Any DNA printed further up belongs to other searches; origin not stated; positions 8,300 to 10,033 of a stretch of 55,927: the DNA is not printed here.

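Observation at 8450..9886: Nitrite/sulfite-reductase-fold protein that has lost all four siroheme/[4Fe-4S] cysteines and gained a C-terminal rubredoxin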

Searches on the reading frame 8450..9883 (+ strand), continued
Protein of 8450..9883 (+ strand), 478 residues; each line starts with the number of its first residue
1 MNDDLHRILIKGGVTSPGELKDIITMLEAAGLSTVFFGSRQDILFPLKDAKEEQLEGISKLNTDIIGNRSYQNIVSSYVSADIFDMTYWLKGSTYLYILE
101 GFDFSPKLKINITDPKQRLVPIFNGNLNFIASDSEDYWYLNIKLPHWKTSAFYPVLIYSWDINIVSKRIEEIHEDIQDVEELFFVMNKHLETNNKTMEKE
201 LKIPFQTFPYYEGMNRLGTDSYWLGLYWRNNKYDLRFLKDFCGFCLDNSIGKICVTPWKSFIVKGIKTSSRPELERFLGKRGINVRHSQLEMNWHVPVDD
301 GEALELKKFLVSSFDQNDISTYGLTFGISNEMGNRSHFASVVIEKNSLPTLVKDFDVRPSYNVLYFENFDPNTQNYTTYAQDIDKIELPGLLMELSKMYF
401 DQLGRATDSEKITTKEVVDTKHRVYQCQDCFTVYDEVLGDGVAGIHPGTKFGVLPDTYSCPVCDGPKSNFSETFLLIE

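Call 20: search_protein_families(library=pfam, proteins=[L001:2-1549:-], max_evalue=0.001)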
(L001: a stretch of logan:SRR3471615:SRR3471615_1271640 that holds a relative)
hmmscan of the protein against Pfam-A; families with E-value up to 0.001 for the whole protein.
L001:2-1549:- (516 aa): 5 families
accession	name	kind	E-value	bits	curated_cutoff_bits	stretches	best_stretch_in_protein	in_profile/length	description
PF07992.20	Pyr_redox_2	-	4.3e-51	174.5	26.1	1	3-308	2-290/291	Pyridine nucleotide-disulphide oxidoreductase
PF00070.33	Pyr_redox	-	2.2e-16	60.6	22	1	151-222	1-71/82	Pyridine nucleotide-disulphide oxidoreductase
PF04324.20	Fer2_BFD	-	1.1e-10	42.1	26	1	427-477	1-50/50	BFD-like [2Fe-2S] binding domain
PF18267.7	Rubredoxin_C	-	2.5e-08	34.2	25.9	1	324-389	2-64/70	Rubredoxin NAD+ reductase C-terminal domain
PF03486.20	HI0933_like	-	0.00021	21.3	50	0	29-110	80-165/244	HI0933-like protein Rossmann domain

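Call 23: search_solved_structures(query=A1, max_evalue=10, show_alignments=0)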
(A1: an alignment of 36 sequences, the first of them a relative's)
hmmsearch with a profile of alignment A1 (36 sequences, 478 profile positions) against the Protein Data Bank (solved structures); distinct sequences matched with E-value up to 10: 67 (the best 60 are shown).
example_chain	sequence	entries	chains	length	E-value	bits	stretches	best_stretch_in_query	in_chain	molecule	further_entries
1iu5_A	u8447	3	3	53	4.4e-11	45.2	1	425-473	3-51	rubredoxin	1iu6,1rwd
1bq8_A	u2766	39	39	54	6.8e-11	44.6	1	425-473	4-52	PROTEIN (RUBREDOXIN) | Rubredoxin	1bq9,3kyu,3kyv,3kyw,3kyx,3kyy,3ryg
1brf_A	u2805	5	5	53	7e-11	44.5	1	425-473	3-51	PROTEIN (RUBREDOXIN) | RUBREDOXIN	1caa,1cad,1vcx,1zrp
1yk5_A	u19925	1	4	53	9.5e-11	44.1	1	425-473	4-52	Rubredoxin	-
1yk4_A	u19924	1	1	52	2.3e-10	42.8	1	426-473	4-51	Rubredoxin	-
9ta4_A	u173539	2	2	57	2.5e-10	42.7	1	426-473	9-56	Rubredoxin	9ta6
2pya_A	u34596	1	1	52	3.4e-10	42.3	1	426-473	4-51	Rubredoxin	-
9w1v_A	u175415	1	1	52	6.2e-10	41.4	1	425-472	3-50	RUBREDOXIN 3796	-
1e8j_A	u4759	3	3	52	6.4e-10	41.4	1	423-472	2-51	RUBREDOXIN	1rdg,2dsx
2pve_A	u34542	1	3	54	7.1e-10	41.2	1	424-474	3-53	Rubredoxin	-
9zdi_A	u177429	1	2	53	8.4e-10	41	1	424-472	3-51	Rubredoxin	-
9zdh_A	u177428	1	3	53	9.6e-10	40.8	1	425-473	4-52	Rubredoxin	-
1t9p_A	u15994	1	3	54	2.5e-09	39.4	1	424-474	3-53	Rubredoxin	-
2pvx_A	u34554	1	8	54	3.1e-09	39.1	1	425-473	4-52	Rubredoxin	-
1b2o_A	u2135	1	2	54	5.7e-09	38.2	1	424-474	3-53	PROTEIN (RUBREDOXIN)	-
2ms3_A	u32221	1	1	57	8.2e-06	27.8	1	425-473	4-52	Anaerobic nitric oxide reductase flavorubredoxin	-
4d02_A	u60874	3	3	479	9.4e-05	24.3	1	410-473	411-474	ANAEROBIC NITRIC OXIDE REDUCTASE FLAVORUBREDOXIN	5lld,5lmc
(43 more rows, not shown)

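Call 29: search_protein_representatives(protein=window:8450-9694:+)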
Query: 415 residues. Proteins with E-value up to 0.001 (for the whole library): 352; up to 1e-10: 248; up to 1e-30: 131. The best 150 are listed.
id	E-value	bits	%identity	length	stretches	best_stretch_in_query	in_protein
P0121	1.5e-142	491.9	54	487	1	2-408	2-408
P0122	3.1e-122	424.9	55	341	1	1-343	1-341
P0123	6.6e-117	407.4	66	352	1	124-406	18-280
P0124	1.6e-111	389.6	80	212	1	1-212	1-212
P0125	9.5e-109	380.5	48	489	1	3-407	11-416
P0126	1.6e-106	373.2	45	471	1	5-406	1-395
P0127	1.8e-106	373.0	46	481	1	5-407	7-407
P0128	7.6e-98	344.6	43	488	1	1-411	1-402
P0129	3.1e-95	336.0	42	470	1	3-402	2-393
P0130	1.9e-94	333.4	43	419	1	3-401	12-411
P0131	3.3e-93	329.3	43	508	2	177-402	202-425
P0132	1.6e-92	327.0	42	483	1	5-403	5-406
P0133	5.6e-92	325.3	42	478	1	5-407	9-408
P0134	1.7e-89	317.0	41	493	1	6-408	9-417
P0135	6.1e-89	315.2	42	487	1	7-405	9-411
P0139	9.0e-86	304.8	39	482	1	5-407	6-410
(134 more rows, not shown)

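Call 32: predict_structure(alignment_id=A1)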
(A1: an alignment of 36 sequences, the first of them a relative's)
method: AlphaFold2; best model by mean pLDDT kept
length: 478 residues; sequences in the alignment: 36
mean_pLDDT: 43.6   pTM: 0.22
mean pLDDT of the five models: 43.6, 43.4, 42.0, 41.0, 40.4
residues with pLDDT >= 90: 38; 70-90: 44; 50-70: 67; < 50: 329
segments of 3 or more residues with pLDDT < 50: 71-166, 191-416
pLDDT, mean of each block of 10 residues (from residue 1): 62 54 71 64 66 73 63 29 25 22 24 24 29 36 39 34 49 61 54 31 26 25 23 32 29 27 28 31 24 26 37 29 24 25 24 25 29 34 29 35 41 49 90 90 90 92 93 81
secondary structure, 60 per line:
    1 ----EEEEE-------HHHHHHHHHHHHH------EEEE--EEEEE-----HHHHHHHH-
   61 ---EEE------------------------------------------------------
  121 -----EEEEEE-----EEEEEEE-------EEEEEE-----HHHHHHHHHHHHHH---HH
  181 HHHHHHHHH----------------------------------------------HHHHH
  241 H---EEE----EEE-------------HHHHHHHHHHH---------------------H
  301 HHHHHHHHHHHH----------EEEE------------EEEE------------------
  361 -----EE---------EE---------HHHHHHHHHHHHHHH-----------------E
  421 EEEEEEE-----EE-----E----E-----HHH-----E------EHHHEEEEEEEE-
elements in order: E5-9 H17-29 E36-39 E42-46 H52-59 E64-66 E126-131 E137-143 E151-156 H162-175 H179-189 H236-241 E245-247 E252-254 H268-278 H300-312 E323-326 E339-342 H388-402 E420-427 E470-477

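Call 35: find_homologous_proteins(query=A2, max_evalue=1e-10)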
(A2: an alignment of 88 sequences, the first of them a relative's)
Query A2 (88 sequences) (482 aa, profile of the alignment): 1052 proteins with E <= 1e-10 among 7008 candidates; the best 120 are listed.
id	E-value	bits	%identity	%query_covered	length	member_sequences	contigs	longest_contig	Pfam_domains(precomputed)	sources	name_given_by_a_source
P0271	2.8e-183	628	42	98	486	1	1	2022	PF00301.26,PF03460.23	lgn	-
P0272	4.7e-183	627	42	99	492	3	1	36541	PF00301.26,PF03460.23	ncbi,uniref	ncbi:rubredoxin [Halalkalibaculum sp. DA3122]|uniref:rubredoxin n=1 Tax=Halalkalibaculum sp. DA3122 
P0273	9.4e-182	623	42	99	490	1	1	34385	PF00301.26,PF03460.23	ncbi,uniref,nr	ncbi:rubredoxin [Aliifodinibius sp. S!AR15-10]|uniref:rubredoxin domain-containing protein n=1 Tax=A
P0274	2.1e-181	622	40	99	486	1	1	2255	PF00301.26,PF03460.23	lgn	-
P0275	5.9e-181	620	40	99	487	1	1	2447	PF00301.26,PF03460.23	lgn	-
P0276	4.0e-179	614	41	99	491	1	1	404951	PF00301.26,PF03460.23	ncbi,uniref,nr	ncbi:rubredoxin [Aliifodinibius salicampi]|uniref:Rubredoxin n=1 Tax=Fodinibius salicampi TaxID=1920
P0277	6.1e-179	613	43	97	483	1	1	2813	PF00301.26,PF03460.23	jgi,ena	-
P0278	9.9e-179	613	40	99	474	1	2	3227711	PF00301.26,PF03460.23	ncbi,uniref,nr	ncbi:rubredoxin [Echinicola jeungdonensis]|uniref:Rubredoxin n=1 Tax=Echinicola jeungdonensis TaxID=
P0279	1.2e-178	613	43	99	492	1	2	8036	PF00301.26,PF03460.23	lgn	-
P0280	2.9e-178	611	41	99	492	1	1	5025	PF00301.26,PF03460.23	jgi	jgi:rubredoxin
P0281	4.3e-178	611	39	99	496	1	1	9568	PF00301.26,PF03460.23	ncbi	ncbi:MAG: rubredoxin, partial [Cytophagales bacterium]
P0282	8.2e-178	610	40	98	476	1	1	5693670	PF00301.26,PF03460.23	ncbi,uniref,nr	ncbi:rubredoxin [Echinicola marina]|uniref:rubredoxin n=1 Tax=Echinicola marina TaxID=2859768 RepID=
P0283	9.1e-178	610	43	99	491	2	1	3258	PF00301.26,PF03460.23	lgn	-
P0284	1.0e-177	609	41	99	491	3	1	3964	PF00301.26,PF03460.23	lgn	-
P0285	1.2e-177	609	41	99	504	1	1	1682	PF00301.26,PF03460.23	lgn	-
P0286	1.7e-177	609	39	99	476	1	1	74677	PF00301.26,PF03460.23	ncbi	ncbi:hypothetical protein GCM10028791_15760 [Echinicola sediminis]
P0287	1.7e-177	609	42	99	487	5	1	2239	PF00301.26,PF03460.23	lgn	-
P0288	1.9e-177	609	40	99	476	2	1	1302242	PF00301.26,PF03460.23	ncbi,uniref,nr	ncbi:rubredoxin [Echinicola sp. CAU 1574]|uniref:Rubredoxin n=1 Tax=Echinicola arenosa TaxID=2774144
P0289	2.5e-177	608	41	98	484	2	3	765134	PF00301.26,PF03460.23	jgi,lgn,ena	-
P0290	3.3e-177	608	40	99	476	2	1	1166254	PF00301.26,PF03460.23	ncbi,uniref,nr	ncbi:rubredoxin domain-containing protein [Echinicola shivajiensis]|uniref:rubredoxin domain-contain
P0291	6.5e-177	607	37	98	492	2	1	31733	PF00301.26,PF03460.23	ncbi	-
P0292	7.4e-177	607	39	99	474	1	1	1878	PF00301.26,PF03460.23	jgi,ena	-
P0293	9.0e-177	606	39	98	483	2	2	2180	PF00301.26,PF03460.23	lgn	-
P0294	1.1e-176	606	63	98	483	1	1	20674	PF00301.26,PF03460.23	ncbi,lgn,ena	-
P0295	1.2e-176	606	63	100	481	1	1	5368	PF00301.26,PF03460.23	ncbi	-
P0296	2.0e-176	605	43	98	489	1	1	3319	PF00301.26,PF03460.23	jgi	jgi:rubredoxin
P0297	4.4e-176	604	61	99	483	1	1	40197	PF00301.26,PF03460.23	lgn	-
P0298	8.6e-176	603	42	99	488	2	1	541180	PF00301.26,PF03460.23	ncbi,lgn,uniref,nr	ncbi:rubredoxin [Gracilimonas mengyeensis]|uniref:Nitrite/Sulfite reductase ferredoxin-like half dom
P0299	9.4e-176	603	37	99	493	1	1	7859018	PF00301.26,PF03460.23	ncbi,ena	-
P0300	1.5e-175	602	40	99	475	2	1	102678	PF00301.26,PF03460.23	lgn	-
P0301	1.8e-175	602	42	99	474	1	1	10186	PF00301.26,PF03460.23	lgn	-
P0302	4.6e-175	601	37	98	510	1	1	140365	PF00301.26,PF03460.23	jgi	jgi:rubredoxin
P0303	6.6e-175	600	36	98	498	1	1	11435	PF00301.26,PF03460.23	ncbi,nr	ncbi:MAG: rubredoxin [Pyrinomonadaceae bacterium]|nr:rubredoxin [Sphingobacteriaceae bacterium]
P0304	1.0e-174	600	38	99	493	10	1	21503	PF00301.26,PF03460.23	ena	-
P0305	1.1e-174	599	41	99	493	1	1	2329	PF00301.26,PF03460.23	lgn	-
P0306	1.1e-174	599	39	98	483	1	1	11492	PF00301.26,PF03460.23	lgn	-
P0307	1.1e-174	599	61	99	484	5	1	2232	PF00301.26,PF03460.23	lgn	-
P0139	1.2e-174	599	100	100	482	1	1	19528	PF00301.26,PF03460.23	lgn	-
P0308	1.5e-174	599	40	98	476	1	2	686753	PF00301.26,PF03460.23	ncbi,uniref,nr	ncbi:rubredoxin [Parapedobacter tibetensis]|uniref:rubredoxin n=1 Tax=Parapedobacter tibetensis TaxI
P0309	1.9e-174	599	39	98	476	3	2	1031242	PF00301.26,PF03460.23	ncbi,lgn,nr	ncbi:rubredoxin [Cyclobacterium qasimii]|nr:rubredoxin [Cyclobacterium qasimii] EPR65578.1 Rubredoxi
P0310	2.3e-174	598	63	99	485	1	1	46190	PF00301.26,PF03460.23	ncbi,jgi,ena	jgi:rubredoxin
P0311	3.0e-174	598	39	98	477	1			PF00301.26,PF03460.23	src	-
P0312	3.3e-174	598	37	97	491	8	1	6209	PF00301.26,PF03460.23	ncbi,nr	ncbi:MAG TPA: rubredoxin [Microscillaceae bacterium]|nr:rubredoxin [Microscillaceae bacterium]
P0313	3.5e-174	598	38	98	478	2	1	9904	PF00301.26,PF03460.23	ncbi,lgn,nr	ncbi:MAG: rubredoxin [Flammeovirgaceae bacterium]|nr:rubredoxin [Flammeovirgaceae bacterium]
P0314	3.6e-174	598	40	99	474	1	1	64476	PF00301.26,PF03460.23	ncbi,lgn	ncbi:MAG: rubredoxin domain-containing protein [Anditalea sp.]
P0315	3.7e-174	598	41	99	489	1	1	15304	PF00301.26,PF03460.23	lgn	-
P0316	3.8e-174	598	39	98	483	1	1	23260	PF00301.26,PF03460.23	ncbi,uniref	ncbi:rubredoxin [Aquiflexum sp.]|uniref:rubredoxin n=1 Tax=Aquiflexum sp. TaxID=1872584 RepID=UPI003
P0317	4.7e-174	597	41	99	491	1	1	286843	PF00301.26,PF03460.23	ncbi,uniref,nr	ncbi:rubredoxin domain-containing protein [Fulvivirgaceae bacterium BMA10]|uniref:Rubredoxin domain-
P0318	5.4e-174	597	58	98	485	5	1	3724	PF00301.26,PF03460.23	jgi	jgi:rubredoxin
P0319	6.7e-174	597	31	99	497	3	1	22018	PF00301.26,PF03460.23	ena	-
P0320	8.6e-174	597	63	96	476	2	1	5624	PF00301.26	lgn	-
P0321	1.1e-173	596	42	98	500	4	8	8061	PF00301.26,PF03460.23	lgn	-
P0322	1.6e-173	596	40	98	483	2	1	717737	PF00301.26,PF03460.23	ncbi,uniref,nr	ncbi:rubredoxin [Flammeovirga sp. SubArs3]|uniref:rubredoxin n=1 Tax=Flammeovirga sp. SubArs3 TaxID=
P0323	1.6e-173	596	37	99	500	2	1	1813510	PF00301.26,PF03460.23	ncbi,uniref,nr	ncbi:rubredoxin domain-containing protein [Desertivirga brevis]|uniref:rubredoxin domain-containing 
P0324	1.7e-173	596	75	100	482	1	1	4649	PF00301.26,PF03460.23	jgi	jgi:rubredoxin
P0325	1.7e-173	596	37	98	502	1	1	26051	PF00301.26,PF03460.23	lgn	-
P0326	2.4e-173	595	40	97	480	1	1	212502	PF00301.26,PF03460.23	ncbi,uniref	ncbi:rubredoxin domain-containing protein [Limibacter armeniacum]|uniref:rubredoxin domain-containin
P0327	2.5e-173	595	36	99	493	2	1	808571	PF00301.26,PF03460.23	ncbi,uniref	ncbi:rubredoxin [Pedobacter sp. P351]|uniref:rubredoxin n=1 Tax=Pedobacter superstes TaxID=3133441 R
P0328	3.7e-173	594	40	100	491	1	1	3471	PF00301.26,PF03460.23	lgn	-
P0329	4.4e-173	594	36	98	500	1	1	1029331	PF00301.26,PF03460.23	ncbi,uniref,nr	ncbi:rubredoxin domain-containing protein [Desertivirga arenae]|uniref:rubredoxin domain-containing 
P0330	5.4e-173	594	41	96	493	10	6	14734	PF00301.26,PF03460.23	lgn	-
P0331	5.6e-173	594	40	97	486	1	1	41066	PF00301.26,PF03460.23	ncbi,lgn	ncbi:MAG: rubredoxin [Bacteroidota bacterium]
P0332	5.7e-173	594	39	97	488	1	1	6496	PF00301.26,PF03460.23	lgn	-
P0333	5.7e-173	594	40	100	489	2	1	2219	PF00301.26,PF03460.23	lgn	-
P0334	6.0e-173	594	38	97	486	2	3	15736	PF00301.26,PF03460.23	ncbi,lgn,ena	-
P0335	6.6e-173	594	39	99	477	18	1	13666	PF00301.26,PF03460.23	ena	-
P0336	7.8e-173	593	39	99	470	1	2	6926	PF00301.26,PF03460.23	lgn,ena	-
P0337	8.2e-173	593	39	98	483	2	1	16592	PF00301.26,PF03460.23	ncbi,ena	-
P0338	1.0e-172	593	40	99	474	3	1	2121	PF00301.26,PF03460.23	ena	-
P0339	1.0e-172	593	38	98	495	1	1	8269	PF00301.26,PF03460.23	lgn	-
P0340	1.7e-172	592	40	98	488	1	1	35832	PF00301.26,PF03460.23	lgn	-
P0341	2.1e-172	592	40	99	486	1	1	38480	PF00301.26,PF03460.23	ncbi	-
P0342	2.2e-172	592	38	98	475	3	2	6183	PF00301.26,PF03460.23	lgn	-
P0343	2.3e-172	592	38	97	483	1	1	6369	PF00301.26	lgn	-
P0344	2.4e-172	592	40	98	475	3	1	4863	PF00301.26,PF03460.23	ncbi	ncbi:MAG: rubredoxin [Cyclobacteriaceae bacterium]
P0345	2.6e-172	592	40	98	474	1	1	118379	PF00301.26,PF03460.23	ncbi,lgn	-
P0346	2.9e-172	591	39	99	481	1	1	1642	PF00301.26,PF03460.23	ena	-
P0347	3.4e-172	591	38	99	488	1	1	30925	PF00301.26,PF03460.23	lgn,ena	-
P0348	4.2e-172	591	39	99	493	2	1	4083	PF00301.26,PF03460.23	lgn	-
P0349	4.8e-172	591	32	99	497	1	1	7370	PF00301.26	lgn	-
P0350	5.5e-172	591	65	98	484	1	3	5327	PF00301.26,PF03460.23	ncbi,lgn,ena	-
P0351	5.7e-172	590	38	98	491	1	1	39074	PF00301.26,PF03460.23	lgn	-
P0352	7.4e-172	590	31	99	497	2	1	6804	PF00301.26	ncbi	ncbi:MAG: rubredoxin [Chitinophagaceae bacterium]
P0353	7.4e-172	590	40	99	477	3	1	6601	PF00301.26,PF03460.23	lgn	-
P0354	7.6e-172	590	38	98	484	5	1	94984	PF00301.26,PF03460.23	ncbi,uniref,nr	ncbi:rubredoxin [Flammeovirga sp. OC4]|uniref:rubredoxin n=1 Tax=Flammeovirga sp. OC4 TaxID=1382345 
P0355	9.3e-172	590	32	99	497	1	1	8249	PF00301.26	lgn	-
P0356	1.2e-171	589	57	99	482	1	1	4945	PF00301.26,PF03460.23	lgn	-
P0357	1.2e-171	589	39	98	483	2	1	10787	PF00301.26,PF03460.23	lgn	-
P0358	1.2e-171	589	38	99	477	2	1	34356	PF00301.26,PF03460.23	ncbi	-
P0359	1.4e-171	589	38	99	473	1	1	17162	PF00301.26,PF03460.23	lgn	-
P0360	1.4e-171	589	42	98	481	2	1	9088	PF00301.26,PF03460.23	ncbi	-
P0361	1.4e-171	589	39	98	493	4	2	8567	PF00301.26,PF03460.23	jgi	jgi:rubredoxin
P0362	1.7e-171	589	40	98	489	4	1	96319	PF00301.26,PF03460.23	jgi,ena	-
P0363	1.8e-171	589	39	98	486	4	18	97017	PF00301.26,PF03460.23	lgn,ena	-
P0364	2.4e-171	588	32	99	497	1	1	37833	PF00301.26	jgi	-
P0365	3.2e-171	588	38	99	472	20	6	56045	PF00301.26,PF03460.23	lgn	-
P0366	3.3e-171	588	40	98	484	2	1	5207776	PF00301.26,PF03460.23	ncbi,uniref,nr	ncbi:rubredoxin domain-containing protein [Flammeovirga pectinis]|uniref:Rubredoxin domain-containin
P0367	3.4e-171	588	35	98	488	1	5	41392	PF00301.26,PF03460.23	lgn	-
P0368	4.0e-171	588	37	98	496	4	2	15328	PF00301.26,PF03460.23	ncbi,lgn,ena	-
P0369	4.2e-171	588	39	98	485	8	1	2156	PF00301.26,PF03460.23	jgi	-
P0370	4.3e-171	588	39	98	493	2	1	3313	PF00301.26,PF03460.23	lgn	-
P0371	4.5e-171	588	54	99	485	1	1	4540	PF00301.26,PF03460.23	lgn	-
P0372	4.6e-171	587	40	98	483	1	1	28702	PF00301.26,PF03460.23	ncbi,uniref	ncbi:MAG TPA: rubredoxin domain-containing protein [Ohtaekwangia sp.]|uniref:rubredoxin domain-conta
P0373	5.0e-171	587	37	98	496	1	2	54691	PF00301.26,PF03460.23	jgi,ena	-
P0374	5.3e-171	587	41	98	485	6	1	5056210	PF00301.26,PF03460.23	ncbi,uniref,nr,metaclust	ncbi:rubredoxin [Flammeovirga sp. MY04]|uniref:rubredoxin n=1 Tax=Flammeovirga sp. MY04 TaxID=119145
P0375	5.5e-171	587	37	98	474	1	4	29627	PF00301.26,PF03460.23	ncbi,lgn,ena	-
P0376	6.2e-171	587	38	98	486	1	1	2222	PF00301.26,PF03460.23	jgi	jgi:rubredoxin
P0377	6.3e-171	587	41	98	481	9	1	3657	PF00301.26,PF03460.23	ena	-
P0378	6.5e-171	587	40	97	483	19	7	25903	PF00301.26,PF03460.23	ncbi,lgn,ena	-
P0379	6.8e-171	587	39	98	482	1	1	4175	PF00301.26,PF03460.23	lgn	-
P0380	8.0e-171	587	39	98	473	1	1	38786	PF00301.26,PF03460.23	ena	-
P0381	8.0e-171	587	32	99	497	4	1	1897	PF00301.26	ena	-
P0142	8.5e-171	587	37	98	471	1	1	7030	PF00301.26,PF03460.23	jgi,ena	-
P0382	8.7e-171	587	37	98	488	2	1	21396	PF00301.26,PF03460.23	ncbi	-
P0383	8.9e-171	587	38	98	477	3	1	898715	PF00301.26,PF03460.23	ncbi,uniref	ncbi:rubredoxin [Agaribacillus aureus]|uniref:rubredoxin n=1 Tax=Agaribacillus aureus TaxID=3051825 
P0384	1.0e-170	586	32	99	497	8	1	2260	PF00301.26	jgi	-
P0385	1.0e-170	586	41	98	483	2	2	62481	PF00301.26,PF03460.23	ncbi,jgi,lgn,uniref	ncbi:rubredoxin domain-containing protein [Ohtaekwangia sp.]|uniref:rubredoxin domain-containing pro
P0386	1.1e-170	586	41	98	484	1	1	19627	PF00301.26,PF03460.23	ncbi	ncbi:MAG: rubredoxin [Bacteroidota bacterium]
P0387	1.2e-170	586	40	98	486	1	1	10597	PF00301.26,PF03460.23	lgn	-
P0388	1.3e-170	586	38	98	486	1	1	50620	PF00301.26,PF03460.23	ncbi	-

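Call 39: search_solved_structures(query=A3, max_evalue=10, show_alignments=0)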
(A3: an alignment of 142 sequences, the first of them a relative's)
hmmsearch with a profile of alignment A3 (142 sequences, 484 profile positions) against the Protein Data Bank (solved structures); distinct sequences matched with E-value up to 10: 69 (the best 60 are shown).
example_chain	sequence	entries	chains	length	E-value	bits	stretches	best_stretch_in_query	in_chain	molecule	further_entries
1bq8_A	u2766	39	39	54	1.6e-15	59.8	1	428-478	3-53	PROTEIN (RUBREDOXIN) | Rubredoxin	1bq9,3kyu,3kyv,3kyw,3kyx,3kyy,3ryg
1brf_A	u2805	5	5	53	1.8e-15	59.6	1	429-478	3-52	PROTEIN (RUBREDOXIN) | RUBREDOXIN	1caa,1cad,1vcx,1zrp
1yk5_A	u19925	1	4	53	1.9e-15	59.5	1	428-478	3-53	Rubredoxin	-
1iu5_A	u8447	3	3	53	2.6e-15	59.1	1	428-478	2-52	rubredoxin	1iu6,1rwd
9zdi_A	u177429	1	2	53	3.2e-15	58.8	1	427-477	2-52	Rubredoxin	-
9w1v_A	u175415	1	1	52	4.9e-15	58.2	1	428-477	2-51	RUBREDOXIN 3796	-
9ta4_A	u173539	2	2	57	7.9e-15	57.5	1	428-478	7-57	Rubredoxin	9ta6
2pya_A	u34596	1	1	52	8.2e-15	57.4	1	430-478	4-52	Rubredoxin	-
1yk4_A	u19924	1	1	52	9.2e-15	57.3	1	430-478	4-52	Rubredoxin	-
2pve_A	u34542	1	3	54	2.7e-14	55.7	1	427-478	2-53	Rubredoxin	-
9zdh_A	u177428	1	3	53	4.2e-14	55.1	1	428-477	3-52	Rubredoxin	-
2pvx_A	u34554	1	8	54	8.4e-14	54.1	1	428-478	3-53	Rubredoxin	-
1t9p_A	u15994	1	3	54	9.2e-14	54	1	427-478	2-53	Rubredoxin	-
1h7v_A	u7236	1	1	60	1.2e-13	53.5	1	426-479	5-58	RUBREDOXIN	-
1dx8_A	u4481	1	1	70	1.5e-13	53.3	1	426-479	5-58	RUBREDOXIN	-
2ms3_A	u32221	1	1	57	8.7e-10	40.9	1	429-480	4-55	Anaerobic nitric oxide reductase flavorubredoxin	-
4d02_A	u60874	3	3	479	1.1e-08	37.2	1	416-480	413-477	ANAEROBIC NITRIC OXIDE REDUCTASE FLAVORUBREDOXIN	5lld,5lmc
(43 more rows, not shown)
